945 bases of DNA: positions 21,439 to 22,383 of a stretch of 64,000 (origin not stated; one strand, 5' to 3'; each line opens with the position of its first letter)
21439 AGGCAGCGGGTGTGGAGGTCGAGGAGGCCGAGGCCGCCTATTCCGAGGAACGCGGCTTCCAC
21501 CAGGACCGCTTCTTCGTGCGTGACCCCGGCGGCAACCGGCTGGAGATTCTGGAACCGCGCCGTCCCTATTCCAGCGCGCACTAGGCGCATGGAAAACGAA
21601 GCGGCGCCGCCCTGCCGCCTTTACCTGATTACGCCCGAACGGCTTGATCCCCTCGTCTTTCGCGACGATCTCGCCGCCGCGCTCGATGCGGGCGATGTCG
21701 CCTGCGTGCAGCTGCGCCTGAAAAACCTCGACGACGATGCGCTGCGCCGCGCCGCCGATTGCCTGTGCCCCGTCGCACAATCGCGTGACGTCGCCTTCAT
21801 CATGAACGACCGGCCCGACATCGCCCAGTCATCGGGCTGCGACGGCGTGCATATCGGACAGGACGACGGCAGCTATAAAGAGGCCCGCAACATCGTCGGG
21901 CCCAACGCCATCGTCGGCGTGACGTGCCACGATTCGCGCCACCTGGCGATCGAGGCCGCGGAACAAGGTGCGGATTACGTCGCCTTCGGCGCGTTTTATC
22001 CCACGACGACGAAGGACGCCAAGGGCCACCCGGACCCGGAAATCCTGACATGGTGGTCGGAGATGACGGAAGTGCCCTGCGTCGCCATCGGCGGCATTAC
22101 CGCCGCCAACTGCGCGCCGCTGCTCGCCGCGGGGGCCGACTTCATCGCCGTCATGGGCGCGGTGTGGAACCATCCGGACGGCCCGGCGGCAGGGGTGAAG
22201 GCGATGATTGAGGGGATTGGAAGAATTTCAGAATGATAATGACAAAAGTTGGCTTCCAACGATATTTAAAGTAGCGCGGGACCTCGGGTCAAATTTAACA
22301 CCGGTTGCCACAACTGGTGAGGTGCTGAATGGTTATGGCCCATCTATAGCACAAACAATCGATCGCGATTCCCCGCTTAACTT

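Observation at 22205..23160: Single-gene low-GC insertion: orphan 303-aa ORF wedged between thiE and a convergent terminator, possibly a solitary P4 Beta-family (gop-beta-cII) protein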

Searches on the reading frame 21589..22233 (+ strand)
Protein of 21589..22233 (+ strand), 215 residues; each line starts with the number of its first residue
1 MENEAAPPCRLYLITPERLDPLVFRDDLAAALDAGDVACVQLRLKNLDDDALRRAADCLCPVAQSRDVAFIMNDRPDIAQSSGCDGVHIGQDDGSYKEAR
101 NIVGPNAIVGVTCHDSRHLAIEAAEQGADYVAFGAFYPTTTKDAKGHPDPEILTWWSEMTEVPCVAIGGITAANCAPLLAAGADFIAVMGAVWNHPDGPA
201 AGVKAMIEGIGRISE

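Call 19: find_related_loci(query=window:21589-22233:+, collection=genome_contigs, flank=6000)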
Query window:21589-22233:+ (215 aa) in genome_contigs; peptide patterns used: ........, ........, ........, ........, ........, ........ (x = any residue, [..] = any of these).
600 stretches matched a pattern (row limit reached: there are more); 56 encode a relative of the query (tblastn E <= 1e-3); 56 distinct loci.
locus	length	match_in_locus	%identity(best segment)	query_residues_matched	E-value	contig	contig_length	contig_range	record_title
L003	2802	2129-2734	75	9-210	3e-100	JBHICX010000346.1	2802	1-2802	MAG: Kiloniellales bacterium isolate Bea_3_bin.19 NODE_20653_length_2802_cov_6.402257, whole genome shotgun sequence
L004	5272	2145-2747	68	7-206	8e-88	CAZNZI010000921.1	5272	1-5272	MAG TPA_asm: uncultured Rhodospirillaceae bacterium isolate binchicken_co84_480 genome assembly, contig: k141_715515, wh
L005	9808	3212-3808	67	10-210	2e-86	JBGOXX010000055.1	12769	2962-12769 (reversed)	MAG: Alphaproteobacteria bacterium isolate OBJ_0618_130150_57 k141_3124241_length_12769_cov_21.0117, whole genome shotgu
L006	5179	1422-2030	67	2-204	6e-86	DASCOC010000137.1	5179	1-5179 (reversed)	MAG TPA_asm: Rhodospirillales bacterium isolate Fu_MAG_144 c_000000963448, whole genome shotgun sequence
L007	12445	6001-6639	62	1-212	2e-85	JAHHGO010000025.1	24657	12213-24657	MAG: Alphaproteobacteria bacterium isolate D_bin4 NODE_25_length_24657_cov_5.106890, whole genome shotgun sequence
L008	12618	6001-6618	66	9-214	2e-85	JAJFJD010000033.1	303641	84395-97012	MAG: Alphaproteobacteria bacterium isolate OFTM110 OFTM110_32, whole genome shotgun sequence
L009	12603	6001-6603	65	6-206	1e-82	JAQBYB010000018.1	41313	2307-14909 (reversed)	MAG: Proteobacteria bacterium isolate casp150-mb.300 NODE_2492_length_41313_cov_0.111079, whole genome shotgun sequence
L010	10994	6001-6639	61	1-213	1e-81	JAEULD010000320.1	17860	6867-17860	MAG: Candidatus Odyssella sp. isolate new MAG-112 k141_3614092, whole genome shotgun sequence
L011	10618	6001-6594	62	9-206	6e-81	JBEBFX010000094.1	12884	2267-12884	MAG: Alphaproteobacteria bacterium isolate ASF_7 NODE_2853_length_12884_cov_3.554634, whole genome shotgun sequence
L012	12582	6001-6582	66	9-204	7e-81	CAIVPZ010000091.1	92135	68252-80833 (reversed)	MAG: uncultured Acetobacteraceae bacterium isolate D14_bin-1024 genome assembly, contig: bin-1024:091/176, whole genome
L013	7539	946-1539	64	9-206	1e-80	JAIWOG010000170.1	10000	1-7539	MAG: Magnetospirillum sp. isolate W65 contig-93_607.1, whole genome shotgun sequence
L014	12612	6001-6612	62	9-212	2e-80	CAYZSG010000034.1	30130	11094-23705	MAG TPA_asm: uncultured Candidatus Odyssella sp. isolate SRP287453_co1_169 genome assembly, contig: NODE_2529_length_301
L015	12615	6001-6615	60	10-214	5e-80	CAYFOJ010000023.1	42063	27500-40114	MAG TPA_asm: uncultured Thalassospiraceae bacterium isolate ERP019367_co1_49 genome assembly, contig: NODE_975_length_42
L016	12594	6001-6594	63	9-206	7e-80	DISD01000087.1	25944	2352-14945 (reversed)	MAG TPA_asm: Rhodospirillaceae bacterium UBA6219 UBA6219_contig_24378, whole genome shotgun sequence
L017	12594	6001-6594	60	9-206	1e-79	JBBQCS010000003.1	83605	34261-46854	MAG: Alphaproteobacteria bacterium isolate Co_metawrap_1221 Cmw_1221_k141_25676631_length_83605_cov_27.8457, whole genom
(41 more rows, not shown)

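Call 23: find_related_loci(query=window:21589-22233:+, collection=metagenome_contigs, flank=6000)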
Query window:21589-22233:+ (215 aa) in metagenome_contigs; peptide patterns used: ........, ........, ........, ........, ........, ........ (x = any residue, [..] = any of these).
600 stretches matched a pattern (row limit reached: there are more); 55 encode a relative of the query (tblastn E <= 1e-3); 55 distinct loci.
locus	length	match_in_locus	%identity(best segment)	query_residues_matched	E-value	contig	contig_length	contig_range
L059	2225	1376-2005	94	1-210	4e-142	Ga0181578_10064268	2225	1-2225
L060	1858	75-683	75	9-211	7e-96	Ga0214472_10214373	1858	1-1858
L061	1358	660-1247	71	9-204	2e-97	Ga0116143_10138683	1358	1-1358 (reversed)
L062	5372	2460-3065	70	8-210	1e-90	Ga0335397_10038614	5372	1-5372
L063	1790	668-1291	69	8-215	1e-95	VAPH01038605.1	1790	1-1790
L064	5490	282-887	69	8-210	2e-90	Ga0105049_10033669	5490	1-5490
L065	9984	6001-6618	65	9-214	2e-89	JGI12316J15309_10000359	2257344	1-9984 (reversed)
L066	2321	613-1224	64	10-215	3e-88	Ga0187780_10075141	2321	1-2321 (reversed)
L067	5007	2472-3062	66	8-204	1e-84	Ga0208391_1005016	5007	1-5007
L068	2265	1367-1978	63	9-211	2e-86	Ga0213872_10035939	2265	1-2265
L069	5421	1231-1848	67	9-214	2e-83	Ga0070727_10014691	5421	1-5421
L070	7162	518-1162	66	7-214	3e-82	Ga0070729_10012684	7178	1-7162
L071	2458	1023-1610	65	9-204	8e-84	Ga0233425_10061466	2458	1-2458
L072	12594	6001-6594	62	9-206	3e-80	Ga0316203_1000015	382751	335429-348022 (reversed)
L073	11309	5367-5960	60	9-206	8e-80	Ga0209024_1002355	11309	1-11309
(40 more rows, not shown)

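Call 61: find_encoding_contigs(protein=window:21589-22233:+, flank=5000, max_places=8)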
Protein window:21589-22233:+ (215 aa): 3 contigs read that carry it; 3 places shown.
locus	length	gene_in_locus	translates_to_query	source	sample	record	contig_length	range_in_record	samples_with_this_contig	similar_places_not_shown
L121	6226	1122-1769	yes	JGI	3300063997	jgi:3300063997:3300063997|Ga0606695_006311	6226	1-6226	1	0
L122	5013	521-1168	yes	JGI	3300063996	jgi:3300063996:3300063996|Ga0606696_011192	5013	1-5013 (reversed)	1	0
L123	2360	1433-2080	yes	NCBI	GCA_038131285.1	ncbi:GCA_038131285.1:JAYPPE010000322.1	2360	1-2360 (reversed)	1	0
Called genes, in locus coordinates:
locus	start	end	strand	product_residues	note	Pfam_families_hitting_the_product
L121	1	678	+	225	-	?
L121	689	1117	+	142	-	PF00903:Glyoxalase, PF13669:Glyoxalase_4, PF18029:Glyoxalase_6 (weak)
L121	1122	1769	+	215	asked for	PF02581:TMP-TENI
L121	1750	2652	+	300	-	PF14350:Beta_protein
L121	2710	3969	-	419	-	PF03401:TctC (faint)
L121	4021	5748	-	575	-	PF07969:Amidohydro_3, PF01979:Amidohydro_1 (weak)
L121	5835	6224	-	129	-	?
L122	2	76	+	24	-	?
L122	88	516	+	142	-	PF00903:Glyoxalase, PF13669:Glyoxalase_4, PF18029:Glyoxalase_6 (weak)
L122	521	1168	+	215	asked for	PF02581:TMP-TENI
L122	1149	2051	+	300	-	PF14350:Beta_protein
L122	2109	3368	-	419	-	PF03401:TctC (faint)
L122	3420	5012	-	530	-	?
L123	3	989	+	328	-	?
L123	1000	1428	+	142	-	PF00903:Glyoxalase, PF13669:Glyoxalase_4, PF18029:Glyoxalase_6 (weak)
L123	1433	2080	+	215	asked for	PF02581:TMP-TENI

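Call 79: list_cluster_members(proteins=[window:21589-22233:+])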
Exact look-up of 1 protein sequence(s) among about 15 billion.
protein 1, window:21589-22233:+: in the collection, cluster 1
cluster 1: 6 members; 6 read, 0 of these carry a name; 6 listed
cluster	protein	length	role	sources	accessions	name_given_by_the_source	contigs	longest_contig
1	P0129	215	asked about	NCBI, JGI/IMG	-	-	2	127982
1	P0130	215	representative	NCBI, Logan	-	-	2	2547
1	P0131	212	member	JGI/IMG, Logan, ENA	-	-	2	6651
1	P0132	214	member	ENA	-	-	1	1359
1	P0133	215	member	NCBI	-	-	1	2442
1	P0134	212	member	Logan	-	-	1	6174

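Call 81: find_encoding_contigs(protein=P0131, flank=6000, max_places=4)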
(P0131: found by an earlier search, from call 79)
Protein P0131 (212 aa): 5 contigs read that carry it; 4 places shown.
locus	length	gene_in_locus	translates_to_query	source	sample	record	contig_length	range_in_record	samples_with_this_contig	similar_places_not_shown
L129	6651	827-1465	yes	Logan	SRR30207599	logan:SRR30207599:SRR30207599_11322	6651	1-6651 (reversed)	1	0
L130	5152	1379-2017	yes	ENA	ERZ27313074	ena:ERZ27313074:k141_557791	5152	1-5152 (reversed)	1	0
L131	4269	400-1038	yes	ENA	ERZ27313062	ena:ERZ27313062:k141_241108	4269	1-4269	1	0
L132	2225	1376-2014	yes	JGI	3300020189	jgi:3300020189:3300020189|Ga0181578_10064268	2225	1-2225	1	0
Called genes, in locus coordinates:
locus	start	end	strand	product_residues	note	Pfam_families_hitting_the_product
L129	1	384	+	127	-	?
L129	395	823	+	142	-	PF00903:Glyoxalase, PF13669:Glyoxalase_4, PF18029:Glyoxalase_6 (weak)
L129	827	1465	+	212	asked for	PF02581:TMP-TENI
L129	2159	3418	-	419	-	PF03401:TctC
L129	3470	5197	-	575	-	PF01979:Amidohydro_1 (faint), PF07969:Amidohydro_3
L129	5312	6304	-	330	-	PF00152:tRNA-synt_2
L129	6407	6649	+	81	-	?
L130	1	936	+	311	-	?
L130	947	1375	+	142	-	PF00903:Glyoxalase, PF13669:Glyoxalase_4, PF18029:Glyoxalase_6 (weak)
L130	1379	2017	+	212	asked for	PF02581:TMP-TENI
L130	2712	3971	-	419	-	PF03401:TctC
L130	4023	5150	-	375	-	?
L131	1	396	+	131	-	?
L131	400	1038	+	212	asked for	PF02581:TMP-TENI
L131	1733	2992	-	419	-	PF03401:TctC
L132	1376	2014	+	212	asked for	PF02581:TMP-TENI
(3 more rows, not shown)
